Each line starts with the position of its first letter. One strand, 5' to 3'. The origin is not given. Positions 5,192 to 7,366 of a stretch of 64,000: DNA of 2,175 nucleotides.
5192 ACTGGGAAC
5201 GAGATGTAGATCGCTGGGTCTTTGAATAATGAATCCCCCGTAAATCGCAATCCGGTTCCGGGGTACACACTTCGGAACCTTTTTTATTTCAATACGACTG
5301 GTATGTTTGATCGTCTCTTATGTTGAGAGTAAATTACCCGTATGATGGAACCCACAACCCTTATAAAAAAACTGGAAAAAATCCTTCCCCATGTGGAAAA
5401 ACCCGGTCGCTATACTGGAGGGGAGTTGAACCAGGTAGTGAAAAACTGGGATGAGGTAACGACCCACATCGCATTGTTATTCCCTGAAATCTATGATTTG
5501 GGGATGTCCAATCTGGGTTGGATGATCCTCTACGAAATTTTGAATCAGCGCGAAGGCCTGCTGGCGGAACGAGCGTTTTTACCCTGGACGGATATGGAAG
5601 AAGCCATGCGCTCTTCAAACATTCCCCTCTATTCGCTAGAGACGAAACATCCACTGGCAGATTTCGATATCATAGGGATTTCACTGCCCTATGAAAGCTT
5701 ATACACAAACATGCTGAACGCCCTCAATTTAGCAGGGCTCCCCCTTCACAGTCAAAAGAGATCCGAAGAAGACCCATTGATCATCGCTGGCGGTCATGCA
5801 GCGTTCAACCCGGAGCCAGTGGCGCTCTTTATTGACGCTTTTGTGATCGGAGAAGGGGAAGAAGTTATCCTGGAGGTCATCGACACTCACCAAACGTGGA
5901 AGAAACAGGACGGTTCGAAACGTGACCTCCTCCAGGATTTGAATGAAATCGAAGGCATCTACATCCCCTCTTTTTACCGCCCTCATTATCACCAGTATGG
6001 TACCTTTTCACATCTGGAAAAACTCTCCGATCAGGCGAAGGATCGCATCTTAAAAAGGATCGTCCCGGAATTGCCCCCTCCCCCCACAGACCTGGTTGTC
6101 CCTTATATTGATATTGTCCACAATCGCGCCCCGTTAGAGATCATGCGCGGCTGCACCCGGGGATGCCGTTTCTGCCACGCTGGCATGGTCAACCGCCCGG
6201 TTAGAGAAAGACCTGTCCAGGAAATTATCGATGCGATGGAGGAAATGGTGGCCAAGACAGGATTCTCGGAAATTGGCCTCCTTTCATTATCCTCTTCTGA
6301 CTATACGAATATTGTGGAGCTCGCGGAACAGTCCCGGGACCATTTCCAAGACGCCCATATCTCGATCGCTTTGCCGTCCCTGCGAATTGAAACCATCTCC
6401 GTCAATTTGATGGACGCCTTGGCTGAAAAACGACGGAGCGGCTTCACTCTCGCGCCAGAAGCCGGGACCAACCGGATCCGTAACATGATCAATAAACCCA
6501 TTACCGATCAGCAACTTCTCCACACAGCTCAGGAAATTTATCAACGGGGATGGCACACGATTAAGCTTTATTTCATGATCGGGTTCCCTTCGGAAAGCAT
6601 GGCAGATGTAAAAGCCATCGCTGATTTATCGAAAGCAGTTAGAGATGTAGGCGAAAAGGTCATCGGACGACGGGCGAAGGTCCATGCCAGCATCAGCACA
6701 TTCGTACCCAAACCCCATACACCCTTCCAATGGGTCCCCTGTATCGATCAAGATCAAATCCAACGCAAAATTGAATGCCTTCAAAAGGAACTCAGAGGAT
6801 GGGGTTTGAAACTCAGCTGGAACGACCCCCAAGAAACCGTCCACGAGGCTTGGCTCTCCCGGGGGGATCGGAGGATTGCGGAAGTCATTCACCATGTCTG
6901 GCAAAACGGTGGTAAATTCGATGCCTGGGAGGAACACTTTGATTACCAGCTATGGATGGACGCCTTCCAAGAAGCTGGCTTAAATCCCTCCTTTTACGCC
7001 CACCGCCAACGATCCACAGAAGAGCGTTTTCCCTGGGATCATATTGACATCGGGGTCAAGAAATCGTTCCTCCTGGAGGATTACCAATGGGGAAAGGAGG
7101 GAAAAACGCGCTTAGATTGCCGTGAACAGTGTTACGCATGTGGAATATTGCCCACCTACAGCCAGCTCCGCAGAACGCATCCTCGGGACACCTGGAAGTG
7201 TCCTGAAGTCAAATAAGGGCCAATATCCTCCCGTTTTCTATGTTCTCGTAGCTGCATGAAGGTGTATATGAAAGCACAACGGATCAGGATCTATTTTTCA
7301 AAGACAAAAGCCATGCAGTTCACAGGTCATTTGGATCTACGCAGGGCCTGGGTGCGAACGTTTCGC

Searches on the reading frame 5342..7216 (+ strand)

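Call 98: search_protein_families(library=pfam, proteins=[window:5342-7216:+], max_evalue=0.00001)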
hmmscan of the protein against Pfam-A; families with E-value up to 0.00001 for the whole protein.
window:5342-7216:+ (624 aa): 2 families
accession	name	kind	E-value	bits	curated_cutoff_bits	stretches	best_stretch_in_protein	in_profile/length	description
PF19864.5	Radical_SAM_N2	-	2.8e-62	209.1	29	1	59-209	1-151/151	Radical SAM proteins, N-terminal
PF04055.27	Radical_SAM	-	1.6e-20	74.4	29.5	1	266-429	2-165/166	Radical SAM superfamily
